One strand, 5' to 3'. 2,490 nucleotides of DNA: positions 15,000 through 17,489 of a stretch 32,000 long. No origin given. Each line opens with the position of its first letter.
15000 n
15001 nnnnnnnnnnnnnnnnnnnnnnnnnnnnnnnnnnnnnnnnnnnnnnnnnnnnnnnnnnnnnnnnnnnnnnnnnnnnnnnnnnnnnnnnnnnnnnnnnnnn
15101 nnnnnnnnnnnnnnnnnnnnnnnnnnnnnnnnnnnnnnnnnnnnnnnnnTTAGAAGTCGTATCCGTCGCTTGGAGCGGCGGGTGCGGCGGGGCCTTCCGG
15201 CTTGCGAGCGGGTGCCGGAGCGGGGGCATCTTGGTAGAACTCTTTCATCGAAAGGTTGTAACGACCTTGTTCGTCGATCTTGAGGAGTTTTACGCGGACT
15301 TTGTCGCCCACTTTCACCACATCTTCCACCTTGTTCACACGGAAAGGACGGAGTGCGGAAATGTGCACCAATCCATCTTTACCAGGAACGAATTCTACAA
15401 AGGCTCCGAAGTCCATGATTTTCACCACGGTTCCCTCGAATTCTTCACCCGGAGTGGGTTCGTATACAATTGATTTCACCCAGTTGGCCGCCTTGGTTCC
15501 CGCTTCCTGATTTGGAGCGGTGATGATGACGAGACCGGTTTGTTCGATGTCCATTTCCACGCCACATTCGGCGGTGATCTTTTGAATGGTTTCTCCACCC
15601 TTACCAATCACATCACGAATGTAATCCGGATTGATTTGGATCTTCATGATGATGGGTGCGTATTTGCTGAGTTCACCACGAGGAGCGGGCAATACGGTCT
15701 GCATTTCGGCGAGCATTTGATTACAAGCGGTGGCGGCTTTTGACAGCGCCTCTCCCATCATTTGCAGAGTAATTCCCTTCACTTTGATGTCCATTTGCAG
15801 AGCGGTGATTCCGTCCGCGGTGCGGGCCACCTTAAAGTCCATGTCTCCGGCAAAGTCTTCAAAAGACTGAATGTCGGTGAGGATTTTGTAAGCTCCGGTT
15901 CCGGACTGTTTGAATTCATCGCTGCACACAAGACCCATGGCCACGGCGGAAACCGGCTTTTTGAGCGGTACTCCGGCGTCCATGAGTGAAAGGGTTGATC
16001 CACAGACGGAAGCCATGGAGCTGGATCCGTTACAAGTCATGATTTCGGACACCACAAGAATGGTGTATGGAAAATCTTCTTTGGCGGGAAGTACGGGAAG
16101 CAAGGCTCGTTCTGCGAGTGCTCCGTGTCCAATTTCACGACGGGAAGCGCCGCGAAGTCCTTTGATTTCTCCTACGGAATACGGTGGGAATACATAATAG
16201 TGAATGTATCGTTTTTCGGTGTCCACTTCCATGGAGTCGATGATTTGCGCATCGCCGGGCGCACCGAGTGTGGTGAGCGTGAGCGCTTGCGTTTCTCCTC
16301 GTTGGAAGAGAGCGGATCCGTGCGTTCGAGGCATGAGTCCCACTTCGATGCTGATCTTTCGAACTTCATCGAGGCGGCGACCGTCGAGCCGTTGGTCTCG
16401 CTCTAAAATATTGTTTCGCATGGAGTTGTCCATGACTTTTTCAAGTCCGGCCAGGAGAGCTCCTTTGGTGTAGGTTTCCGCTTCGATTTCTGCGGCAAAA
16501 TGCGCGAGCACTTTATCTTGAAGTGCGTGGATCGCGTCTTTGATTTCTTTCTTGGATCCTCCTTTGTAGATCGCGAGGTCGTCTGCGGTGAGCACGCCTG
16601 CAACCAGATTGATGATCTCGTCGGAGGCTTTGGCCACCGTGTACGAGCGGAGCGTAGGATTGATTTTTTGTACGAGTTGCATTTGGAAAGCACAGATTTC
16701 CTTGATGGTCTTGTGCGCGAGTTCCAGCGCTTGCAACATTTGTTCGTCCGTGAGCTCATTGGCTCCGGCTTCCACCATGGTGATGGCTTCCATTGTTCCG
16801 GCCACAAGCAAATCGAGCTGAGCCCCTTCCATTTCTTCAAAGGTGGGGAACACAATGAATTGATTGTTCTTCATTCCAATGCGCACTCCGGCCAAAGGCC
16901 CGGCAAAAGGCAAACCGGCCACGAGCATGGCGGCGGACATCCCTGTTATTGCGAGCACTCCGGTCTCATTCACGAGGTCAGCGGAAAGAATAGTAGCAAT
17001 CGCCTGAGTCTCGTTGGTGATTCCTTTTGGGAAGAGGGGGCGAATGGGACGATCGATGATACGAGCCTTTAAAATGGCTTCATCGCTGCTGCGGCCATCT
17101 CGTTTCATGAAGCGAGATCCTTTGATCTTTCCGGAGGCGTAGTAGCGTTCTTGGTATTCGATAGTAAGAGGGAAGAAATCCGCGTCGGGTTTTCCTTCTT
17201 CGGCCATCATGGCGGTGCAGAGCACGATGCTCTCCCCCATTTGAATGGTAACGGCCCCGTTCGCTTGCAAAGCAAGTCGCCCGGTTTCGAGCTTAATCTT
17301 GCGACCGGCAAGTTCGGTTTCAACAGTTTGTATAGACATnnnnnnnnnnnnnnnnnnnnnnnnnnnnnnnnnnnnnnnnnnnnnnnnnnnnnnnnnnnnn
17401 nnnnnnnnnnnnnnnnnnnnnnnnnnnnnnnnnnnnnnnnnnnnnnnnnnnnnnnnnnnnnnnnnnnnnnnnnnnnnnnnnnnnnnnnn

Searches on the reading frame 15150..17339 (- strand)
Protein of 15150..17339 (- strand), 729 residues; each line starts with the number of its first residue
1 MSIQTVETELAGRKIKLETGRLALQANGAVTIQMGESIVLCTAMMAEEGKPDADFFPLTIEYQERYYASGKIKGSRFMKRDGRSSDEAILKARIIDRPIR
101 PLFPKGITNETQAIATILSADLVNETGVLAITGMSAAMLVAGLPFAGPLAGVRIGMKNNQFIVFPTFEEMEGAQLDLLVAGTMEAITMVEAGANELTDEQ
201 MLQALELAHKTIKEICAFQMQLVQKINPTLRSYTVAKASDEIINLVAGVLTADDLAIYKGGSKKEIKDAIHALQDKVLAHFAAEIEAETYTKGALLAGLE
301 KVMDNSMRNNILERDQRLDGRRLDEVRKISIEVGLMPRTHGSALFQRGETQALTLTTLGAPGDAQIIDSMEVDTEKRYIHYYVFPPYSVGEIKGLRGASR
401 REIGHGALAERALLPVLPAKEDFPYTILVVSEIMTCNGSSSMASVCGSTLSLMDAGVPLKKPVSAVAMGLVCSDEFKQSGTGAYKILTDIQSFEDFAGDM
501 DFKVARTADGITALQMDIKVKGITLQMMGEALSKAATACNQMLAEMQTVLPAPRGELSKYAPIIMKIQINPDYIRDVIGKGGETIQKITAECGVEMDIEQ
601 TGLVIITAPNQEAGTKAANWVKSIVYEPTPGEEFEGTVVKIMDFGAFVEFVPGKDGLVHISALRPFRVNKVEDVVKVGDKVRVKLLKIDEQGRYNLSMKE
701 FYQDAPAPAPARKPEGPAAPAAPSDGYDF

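Call 11: find_encoding_contigs(protein=window:15150-17339:-, flank=10000, max_places=6)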
Protein window:15150-17339:- (729 aa): no gene with exactly this product is on record in the collection.
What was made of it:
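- Tried and rejected: An exact-protein look-up of PNPase found nothing (call 11).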

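Call 12: find_related_loci(query=window:15150-17339:-, collection=genome_contigs, flank=10000)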
Query window:15150-17339:- (729 aa) in genome_contigs; peptide patterns used: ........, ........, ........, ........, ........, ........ (x = any residue, [..] = any of these).
35 stretches matched a pattern; 20 encode a relative of the query (tblastn E <= 1e-3); 19 distinct loci.
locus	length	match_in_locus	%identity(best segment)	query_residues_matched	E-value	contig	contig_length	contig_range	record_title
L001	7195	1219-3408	91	1-729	0e+0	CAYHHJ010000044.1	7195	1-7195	MAG TPA_asm: uncultured Candidatus Peribacteria bacterium isolate ERP119702_co1_18 genome assembly, contig: NODE_14886_l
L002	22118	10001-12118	91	1-703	0e+0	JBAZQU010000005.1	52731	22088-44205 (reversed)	MAG: Candidatus Gracilibacteria bacterium isolate SO_2017_SWC_60 scaffold_592_c1_LP-4_2017, whole genome shotgun sequenc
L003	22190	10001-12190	88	3-729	0e+0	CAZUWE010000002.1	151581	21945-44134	MAG TPA_asm: uncultured Candidatus Peribacteria bacterium isolate SRP342105_co1_252 genome assembly, contig: NODE_111_le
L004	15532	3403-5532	87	1-713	0e+0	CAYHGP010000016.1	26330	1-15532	MAG TPA_asm: uncultured Candidatus Peribacteria bacterium isolate ERP119702_co2_217 genome assembly, contig: NODE_864_le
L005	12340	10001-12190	83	1-726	0e+0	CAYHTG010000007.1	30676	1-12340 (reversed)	MAG TPA_asm: uncultured Candidatus Peribacteria bacterium isolate ERP119705_co15_114 genome assembly, contig: NODE_1204_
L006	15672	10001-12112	75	1-704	0e+0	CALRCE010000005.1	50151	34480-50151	MAG: Candidatus Peribacteria bacterium isolate Ike-50m-54 genome assembly, contig: Ike-50-c311, whole genome shotgun seq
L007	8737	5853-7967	74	1-705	0e+0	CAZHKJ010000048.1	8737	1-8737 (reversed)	MAG TPA_asm: uncultured Candidatus Peribacteria bacterium isolate SRP286056_co1_480 genome assembly, contig: NODE_10659_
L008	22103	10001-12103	74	4-704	0e+0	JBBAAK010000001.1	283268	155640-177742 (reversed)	MAG: Candidatus Gracilibacteria bacterium isolate SO_2017_GW3_40 scaffold_48_c1_OW296A_2017, whole genome shotgun sequen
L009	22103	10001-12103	75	4-704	0e+0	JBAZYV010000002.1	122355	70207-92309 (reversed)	MAG: Candidatus Gracilibacteria bacterium isolate SO_2017_GW1_90 NODE_1056_length_122355_cov_3.198392_OW334_2017, whole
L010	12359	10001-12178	68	1-726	0e+0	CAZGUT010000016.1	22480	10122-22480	MAG TPA_asm: uncultured Candidatus Peribacteria bacterium isolate SRP077602_co2_44 genome assembly, contig: NODE_3425_le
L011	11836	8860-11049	66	1-728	0e+0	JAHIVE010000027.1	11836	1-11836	MAG: Patescibacteria group bacterium isolate MM_PC_MetaG.mb.59 MM_PC_MetaG.mb.59_k141_1056098, whole genome shotgun sequ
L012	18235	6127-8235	67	3-705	0e+0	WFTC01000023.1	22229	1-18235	MAG: Candidatus Gracilibacteria bacterium isolate S139_120_esom k151_99728, whole genome shotgun sequence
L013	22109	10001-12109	67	3-706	0e+0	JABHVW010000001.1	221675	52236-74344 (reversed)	MAG: Candidatus Peregrinibacteria bacterium isolate SI047_bin117 k141_1128188, whole genome shotgun sequence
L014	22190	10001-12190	74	1-723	0e+0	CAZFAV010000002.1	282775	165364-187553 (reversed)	MAG TPA_asm: uncultured Candidatus Peribacteria bacterium isolate SRP342105_co1_342 genome assembly, contig: NODE_32_len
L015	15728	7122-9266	85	1-718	0e+0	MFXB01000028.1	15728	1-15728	MAG: Candidatus Peregrinibacteria bacterium RIFCSPLOWO2_01_FULL_48_20 rifcsplowo2_01_scaffold_25369, whole genome shotgu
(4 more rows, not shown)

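Call 20: search_protein_families(library=pfam, proteins=[L002:12333-13805:-, L002:13810-14409:-, L004:5766-6878:-, L003:12488-13198:-, L008:12335-12769:-, L008:12946-13914:-, L001:4203-4946:+, L001:5023-5919:+, L014:12668-13600:+, L009:12387-13256:+], max_evalue=0.01)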
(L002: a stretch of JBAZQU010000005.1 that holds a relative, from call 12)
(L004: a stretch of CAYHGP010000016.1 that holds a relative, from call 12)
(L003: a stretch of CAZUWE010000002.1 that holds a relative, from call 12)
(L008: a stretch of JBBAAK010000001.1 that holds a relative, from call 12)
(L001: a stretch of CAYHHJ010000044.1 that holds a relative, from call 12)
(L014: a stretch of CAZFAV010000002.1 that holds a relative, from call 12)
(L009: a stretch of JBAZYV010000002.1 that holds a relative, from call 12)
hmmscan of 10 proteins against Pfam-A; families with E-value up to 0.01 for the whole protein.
L002:12333-13805:- (490 aa): 3 families
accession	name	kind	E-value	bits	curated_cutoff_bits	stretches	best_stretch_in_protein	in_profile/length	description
PF00239.26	Resolvase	-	7.5e-20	71.9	23.3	1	4-152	2-144/145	Resolvase, N terminal domain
PF07508.19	Recombinase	-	1.2e-11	45.2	21.1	1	174-263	1-102/102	Recombinase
PF13408.12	Zn_ribbon_recom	-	2e-07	31.7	25.3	1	277-326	2-50/58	Recombinase zinc beta ribbon domain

L002:13810-14409:- (199 aa): 0 families

L004:5766-6878:- (370 aa): 0 families

L003:12488-13198:- (236 aa): 0 families

L008:12335-12769:- (144 aa): 0 families

L008:12946-13914:- (322 aa): 1 family
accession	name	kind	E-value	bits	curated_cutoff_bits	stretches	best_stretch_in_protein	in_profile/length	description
PF01636.29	APH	-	2e-15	57.6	23.2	1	35-269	7-234/239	Phosphotransferase enzyme family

L001:4203-4946:+ (247 aa): 0 families

L001:5023-5919:+ (298 aa): 1 family
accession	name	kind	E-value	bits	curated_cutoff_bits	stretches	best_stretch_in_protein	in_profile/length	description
PF24827.1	AstE_AspA_cat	-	9.4e-24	84.5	25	1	23-193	2-174/192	Succinylglutamate desuccinylase/Aspartoacylase catalytic domain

L014:12668-13600:+ (310 aa): 0 families

L009:12387-13256:+ (289 aa): 1 family
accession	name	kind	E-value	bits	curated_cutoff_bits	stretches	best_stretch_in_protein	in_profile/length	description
PF02661.23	Fic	-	1.4e-20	74.4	24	1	97-193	2-93/93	Fic/DOC family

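Call 26: search_protein_families(library=pfam, proteins=[L002:14647-15180:+, L002:15187-15693:+, L002:15690-17702:+, L002:17704-19338:+, L002:19335-20258:+, L002:20270-21349:+, L002:21350-21664:+, L006:12348-13502:-, L015:10885-12288:-, L015:12331-13779:-], max_evalue=0.001)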
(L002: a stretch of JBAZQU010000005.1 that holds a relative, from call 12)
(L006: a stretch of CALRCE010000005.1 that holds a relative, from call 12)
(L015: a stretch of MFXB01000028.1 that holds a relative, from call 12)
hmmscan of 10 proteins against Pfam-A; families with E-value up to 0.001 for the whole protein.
L002:14647-15180:+ (177 aa): 1 family
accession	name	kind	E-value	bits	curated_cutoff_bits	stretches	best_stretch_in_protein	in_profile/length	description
PF01025.24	GrpE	-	0.00071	19.7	25.8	1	90-172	88-162/165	GrpE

L002:15187-15693:+ (168 aa): 1 family
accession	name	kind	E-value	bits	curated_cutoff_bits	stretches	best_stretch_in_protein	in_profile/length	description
PF00012.26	HSP70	-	2e-20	73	20.6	2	8-84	2-72/599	Hsp70 protein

L002:15690-17702:+ (670 aa): 2 families
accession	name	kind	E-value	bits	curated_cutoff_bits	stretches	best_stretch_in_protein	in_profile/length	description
PF00012.26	HSP70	-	1.2e-43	149.7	20.6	2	4-199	184-371/599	Hsp70 protein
PF06723.19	MreB_Mbl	-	2e-07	30.6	27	1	7-197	146-316/327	MreB/Mbl protein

L002:17704-19338:+ (544 aa): 0 families

L002:19335-20258:+ (307 aa): 0 families

L002:20270-21349:+ (359 aa): 12 families
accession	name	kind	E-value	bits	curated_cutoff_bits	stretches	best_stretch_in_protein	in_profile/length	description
PF00004.35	AAA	-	5.5e-35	121.1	21.2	1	136-266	1-130/131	ATPase family associated with various cellular activities (AAA)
PF17862.7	AAA_lid_3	-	5.4e-08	32.7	27.2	1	289-329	1-41/45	AAA+ lid domain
PF05496.18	RuvB_N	-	2.2e-07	31.2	27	1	134-215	34-107/159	Holliday junction DNA helicase RuvB P-loop domain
PF07728.20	AAA_5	-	1.4e-05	25.6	22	1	136-165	2-32/139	AAA domain (dynein-related subfamily)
PF13401.12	AAA_22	-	2e-05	25.3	27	0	136-160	8-35/130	AAA domain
PF13191.12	AAA_16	-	4.6e-05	24.4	32.6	1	133-169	24-63/167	AAA ATPase domain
PF13173.12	AAA_14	-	5.9e-05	23.5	27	1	136-233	5-88/129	AAA domain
PF13207.12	AAA_17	-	0.00023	21.9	27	1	139-162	1-24/136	AAA domain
PF03215.21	Rad17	-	0.00037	20.9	23.8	1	136-170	48-83/186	Rad17 P-loop domain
PF00910.28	RNA_helicase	-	0.00055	20.8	21.5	0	136-165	1-30/105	RNA helicase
PF20720.3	nSTAND3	-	0.00062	19.9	27.2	0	134-252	18-118/155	Novel STAND NTPase 3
PF01443.25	Viral_helicase1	-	0.00084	19.7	21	0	139-201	4-68/228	Viral superfamily 1 RNA helicase core domain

L002:21350-21664:+ (104 aa): 1 family
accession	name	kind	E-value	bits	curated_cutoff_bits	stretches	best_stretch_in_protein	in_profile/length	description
PF20619.3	DUF6804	-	4.4e-22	78.5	27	1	17-98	7-87/91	Family of unknown function (DUF6804)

L006:12348-13502:- (384 aa): 1 family
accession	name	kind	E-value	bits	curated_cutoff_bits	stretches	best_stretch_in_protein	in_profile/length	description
PF07690.21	MFS_1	-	1.6e-29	103.4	33.4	2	11-347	3-346/347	Major Facilitator Superfamily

L015:10885-12288:- (467 aa): 4 families
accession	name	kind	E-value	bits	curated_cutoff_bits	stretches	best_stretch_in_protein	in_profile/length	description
PF00395.25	SLH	-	3.4e-31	107.4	20.8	3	293-334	2-43/44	S-layer homology domain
PF13365.12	Trypsin_2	-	1.6e-20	74.8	27.6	1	57-222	1-144/144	Trypsin-like peptidase domain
PF00089.32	Trypsin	-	2.4e-07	31.2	20.6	1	46-247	15-219/220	Trypsin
PF10459.15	Peptidase_S46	-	0.00083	18.6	22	0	56-77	48-69/698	Peptidase S46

L015:12331-13779:- (482 aa): 1 family
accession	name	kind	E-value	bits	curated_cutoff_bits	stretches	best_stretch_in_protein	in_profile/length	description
PF01063.24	Aminotran_4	-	5.4e-21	75.9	28.5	1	187-420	7-223/223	Amino-transferase class IV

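Call 44: find_related_loci(query=window:15150-17339:-, collection=metagenome_contigs, flank=10000)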
Query window:15150-17339:- (729 aa) in metagenome_contigs; peptide patterns used: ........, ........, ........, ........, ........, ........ (x = any residue, [..] = any of these).
60 stretches matched a pattern; 20 encode a relative of the query (tblastn E <= 1e-3); 19 distinct loci.
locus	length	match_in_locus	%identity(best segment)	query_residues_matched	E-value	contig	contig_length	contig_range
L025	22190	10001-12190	91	1-729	0e+0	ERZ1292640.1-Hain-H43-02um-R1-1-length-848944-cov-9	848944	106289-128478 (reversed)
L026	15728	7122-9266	85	1-718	0e+0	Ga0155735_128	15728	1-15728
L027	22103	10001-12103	74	4-704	0e+0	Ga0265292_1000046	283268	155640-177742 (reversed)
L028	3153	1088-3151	74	1-688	0e+0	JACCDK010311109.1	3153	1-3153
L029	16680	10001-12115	68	1-705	0e+0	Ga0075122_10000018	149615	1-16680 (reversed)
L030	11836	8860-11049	66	1-728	0e+0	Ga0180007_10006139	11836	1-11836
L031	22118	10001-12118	91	1-703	0e+0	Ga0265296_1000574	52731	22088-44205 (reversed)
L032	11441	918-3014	51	7-700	0e+0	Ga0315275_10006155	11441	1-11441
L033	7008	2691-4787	50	7-700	0e+0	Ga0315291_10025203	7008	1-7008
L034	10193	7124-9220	50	7-700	0e+0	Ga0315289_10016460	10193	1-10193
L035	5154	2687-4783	50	7-700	0e+0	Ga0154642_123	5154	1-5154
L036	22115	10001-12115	50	7-706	0e+0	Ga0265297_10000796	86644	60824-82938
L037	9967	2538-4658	47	6-712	0e+0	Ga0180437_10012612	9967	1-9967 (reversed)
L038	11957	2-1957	47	61-712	0e+0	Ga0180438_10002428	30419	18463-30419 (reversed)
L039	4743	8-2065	44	1-699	2e-176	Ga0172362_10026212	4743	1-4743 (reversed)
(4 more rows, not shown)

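Call 75: search_protein_families(library=pfam, proteins=[L025:13140-13610:-, L025:13764-14489:+, L025:12264-12782:+, L003:13385-14218:+, L013:14152-14919:-], max_evalue=0.001)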
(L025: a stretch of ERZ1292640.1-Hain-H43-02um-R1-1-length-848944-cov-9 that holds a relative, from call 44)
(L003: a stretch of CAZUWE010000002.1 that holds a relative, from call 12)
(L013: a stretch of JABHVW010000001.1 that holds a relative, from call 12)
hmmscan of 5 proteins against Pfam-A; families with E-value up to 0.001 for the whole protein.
L025:13140-13610:- (156 aa): 0 families

L025:13764-14489:+ (241 aa): 0 families

L025:12264-12782:+ (172 aa): 0 families

L003:13385-14218:+ (277 aa): 5 families
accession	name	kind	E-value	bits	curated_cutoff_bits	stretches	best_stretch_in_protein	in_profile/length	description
PF08241.18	Methyltransf_11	-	5.4e-11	43.4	21.2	1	119-179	43-93/95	Methyltransferase domain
PF13489.12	Methyltransf_23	-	1.6e-08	34.9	27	1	45-179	13-114/164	Methyltransferase domain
PF13649.12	Methyltransf_25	-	2.6e-08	34.9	27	1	124-177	43-97/97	Methyltransferase domain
PF08242.18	Methyltransf_12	-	8.1e-08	33.3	30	1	61-178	1-97/98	Methyltransferase domain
PF13847.12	Methyltransf_31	-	2.1e-07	31.1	27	1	57-181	4-109/145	Methyltransferase domain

L013:14152-14919:- (255 aa): 0 families

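Call 76: find_homologous_proteins(query=L002:12333-13805:-, max_evalue=1e-30)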
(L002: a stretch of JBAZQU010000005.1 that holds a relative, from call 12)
Query L002:12333-13805:- (490 aa): 7912 proteins with E <= 1e-30 among 8000 candidates; the best 120 are listed.
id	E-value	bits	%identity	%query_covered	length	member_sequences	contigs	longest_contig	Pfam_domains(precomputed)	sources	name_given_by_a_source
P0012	0.0e+0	1047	94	100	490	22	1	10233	PF07508.20,PF00239.27,PF13408.13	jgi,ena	-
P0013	1.3e-287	972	88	100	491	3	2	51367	PF07508.20,PF00239.27,PF13408.13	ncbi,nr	ncbi:MAG: recombinase family protein [Candidatus Peregrinibacteria bacterium]|nr:recombinase family 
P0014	9.3e-285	963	87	100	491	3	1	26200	PF07508.20,PF00239.27,PF13408.13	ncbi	ncbi:MAG: recombinase family protein [Candidatus Peregrinibacteria bacterium]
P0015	9.4e-265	897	93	86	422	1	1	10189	PF07508.20,PF00239.27,PF13408.13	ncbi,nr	ncbi:recombinase family protein, partial [Candidatus Peregrinibacteria bacterium]|nr:recombinase fam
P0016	1.0e-254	864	79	100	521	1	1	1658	PF07508.20,PF00239.27,PF13408.13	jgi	-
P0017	1.6e-251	853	77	100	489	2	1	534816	PF07508.20,PF00239.27,PF13408.13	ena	-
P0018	3.4e-249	845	76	100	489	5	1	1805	PF07508.20,PF00239.27,PF13408.13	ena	-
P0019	3.6e-249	845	76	100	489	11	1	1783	PF07508.20,PF00239.27,PF13408.13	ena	-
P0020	6.4e-249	845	76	100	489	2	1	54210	PF07508.20,PF00239.27,PF13408.13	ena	-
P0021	5.3e-248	842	75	100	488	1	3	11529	PF07508.20,PF00239.27,PF13408.13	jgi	-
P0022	1.8e-247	840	76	100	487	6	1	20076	PF07508.20,PF00239.27,PF13408.13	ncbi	ncbi:MAG: recombinase family protein [Candidatus Gracilibacteria bacterium]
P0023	2.2e-244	830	75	100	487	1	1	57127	PF07508.20,PF00239.27,PF13408.13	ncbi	-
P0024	4.8e-242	822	74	100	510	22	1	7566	PF07508.20,PF00239.27,PF13408.13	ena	-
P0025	2.7e-239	813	74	100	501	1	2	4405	PF07508.20,PF00239.27,PF13408.13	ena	-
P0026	5.6e-237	805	73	100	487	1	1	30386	PF07508.20,PF00239.27,PF13408.13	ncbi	ncbi:MAG: recombinase family protein [Patescibacteria group bacterium]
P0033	4.9e-215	733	67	100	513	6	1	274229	PF07508.20,PF00239.27,PF13408.13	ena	-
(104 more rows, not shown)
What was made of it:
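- The recombinase family is widespread in CPR and often lies on ~1.8-kb contigs, which suggests it is multi-copy or mobile (call 76).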

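Call 77: find_encoding_contigs(protein=P0013, flank=4000, max_places=3)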
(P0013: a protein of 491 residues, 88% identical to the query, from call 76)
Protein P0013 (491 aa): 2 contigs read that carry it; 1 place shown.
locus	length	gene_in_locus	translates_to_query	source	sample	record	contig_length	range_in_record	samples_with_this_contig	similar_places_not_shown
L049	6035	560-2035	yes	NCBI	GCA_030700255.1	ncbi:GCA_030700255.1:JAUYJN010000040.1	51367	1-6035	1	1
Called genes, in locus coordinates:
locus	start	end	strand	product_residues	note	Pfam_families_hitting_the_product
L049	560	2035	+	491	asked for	PF00239:Resolvase, PF07508:Recombinase, PF13408:Zn_ribbon_recom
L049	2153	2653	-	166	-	-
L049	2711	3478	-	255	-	PF02582:DUF155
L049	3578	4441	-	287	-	PF03372:Exo_endo_phos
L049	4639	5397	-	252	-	PF00970:FAD_binding_6, PF00175:NAD_binding_1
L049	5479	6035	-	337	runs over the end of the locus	-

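Call 78: find_encoding_contigs(protein=P0017, flank=4000, max_places=3)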
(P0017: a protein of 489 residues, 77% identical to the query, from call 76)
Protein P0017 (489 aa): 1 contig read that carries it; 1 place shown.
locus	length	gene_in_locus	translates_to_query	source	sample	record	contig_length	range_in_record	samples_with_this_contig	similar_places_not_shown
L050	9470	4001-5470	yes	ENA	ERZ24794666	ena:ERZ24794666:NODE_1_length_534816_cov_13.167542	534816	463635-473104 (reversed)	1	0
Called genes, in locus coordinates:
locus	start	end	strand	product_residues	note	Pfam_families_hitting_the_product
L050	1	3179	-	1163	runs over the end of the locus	PF13091:PLDc_2, PF00176:SNF2-rel_dom (weak), PF04851:ResIII (faint), PF00270:DEAD (weak), PF00176:SNF2-rel_dom (weak), PF00271:Helicase_C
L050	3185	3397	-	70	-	PF13560:HTH_31, PF12844:HTH_19, PF01381:HTH_3, PF13443:HTH_26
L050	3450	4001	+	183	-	-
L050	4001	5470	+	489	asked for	PF00239:Resolvase, PF07508:Recombinase, PF13408:Zn_ribbon_recom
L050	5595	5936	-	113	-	PF01713:Smr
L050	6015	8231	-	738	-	PF01138:RNase_PH, PF03725:RNase_PH_C, PF03726:PNPase, PF01138:RNase_PH, PF00013:KH_1, PF00575:S1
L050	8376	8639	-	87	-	PF00312:Ribosomal_S15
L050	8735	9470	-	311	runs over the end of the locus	PF01544:CorA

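Call 79: find_encoding_contigs(protein=P0033, flank=4000, max_places=3)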
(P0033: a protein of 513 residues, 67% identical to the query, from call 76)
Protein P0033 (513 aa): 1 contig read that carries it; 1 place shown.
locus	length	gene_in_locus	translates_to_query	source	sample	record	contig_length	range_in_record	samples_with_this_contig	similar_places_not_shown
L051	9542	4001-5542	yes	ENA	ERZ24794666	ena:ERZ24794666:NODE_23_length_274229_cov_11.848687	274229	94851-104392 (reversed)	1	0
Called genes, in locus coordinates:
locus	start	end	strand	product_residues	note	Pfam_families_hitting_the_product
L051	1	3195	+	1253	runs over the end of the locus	-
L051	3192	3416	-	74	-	PF13560:HTH_31, PF12844:HTH_19, PF01381:HTH_3, PF13443:HTH_26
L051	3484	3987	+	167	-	-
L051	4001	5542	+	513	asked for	PF00239:Resolvase, PF07508:Recombinase, PF13408:Zn_ribbon_recom (weak)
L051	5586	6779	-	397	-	PF05222:AlaDh_PNT_N, PF01262:AlaDh_PNT_C, PF07992:Pyr_redox_2 (weak), PF00070:Pyr_redox (weak), PF03721:UDPG_MGDP_dh_N (weak)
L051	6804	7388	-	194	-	PF00625:Guanylate_kin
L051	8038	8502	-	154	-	PF00436:SSB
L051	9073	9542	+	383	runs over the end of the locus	PF01555:N6_N4_Mtase (weak), PF01170:UPF0020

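Call 109: search_protein_families(library=pfam, proteins=[L029:12344-12610:+, L029:12736-13518:+, L029:13530-14369:+, L029:14393-15292:+, L029:15425-16597:+, L050:3450-4001:+, L002:13810-14409:-], max_evalue=0.001)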
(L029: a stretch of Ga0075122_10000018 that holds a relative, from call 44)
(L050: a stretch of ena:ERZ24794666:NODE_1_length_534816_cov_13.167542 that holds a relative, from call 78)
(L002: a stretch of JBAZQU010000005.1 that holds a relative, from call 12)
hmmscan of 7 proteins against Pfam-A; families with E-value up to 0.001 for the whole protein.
L029:12344-12610:+ (88 aa): 0 families

L029:12736-13518:+ (260 aa): 2 families
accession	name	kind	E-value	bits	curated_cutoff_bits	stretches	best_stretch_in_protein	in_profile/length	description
PF00753.33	Lactamase_B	-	4.2e-07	30.5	22.7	1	19-179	5-148/196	Metallo-beta-lactamase superfamily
PF12706.13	Lactamase_B_2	-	9.6e-07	29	27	1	31-88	2-65/200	Beta-lactamase superfamily domain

L029:13530-14369:+ (279 aa): 0 families

L029:14393-15292:+ (299 aa): 1 family
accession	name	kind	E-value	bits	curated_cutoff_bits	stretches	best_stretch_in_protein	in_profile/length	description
PF00395.25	SLH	-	4.2e-28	97.5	20.8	2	178-221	1-44/44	S-layer homology domain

L029:15425-16597:+ (390 aa): 3 families
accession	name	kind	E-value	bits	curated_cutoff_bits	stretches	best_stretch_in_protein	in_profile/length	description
PF13517.12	FG-GAP_3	-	1.2e-36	125.5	26.9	6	43-105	1-61/61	FG-GAP-like repeat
PF01839.29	FG-GAP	-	1.1e-06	28.8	22.1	0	143-163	5-25/37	FG-GAP repeat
PF12256.14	TcdB_toxin_midN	-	0.00056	19.7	24.8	0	285-316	19-51/181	Insecticide toxin TcdB middle/N-terminal region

L050:3450-4001:+ (183 aa): 0 families

L002:13810-14409:- (199 aa): 0 families
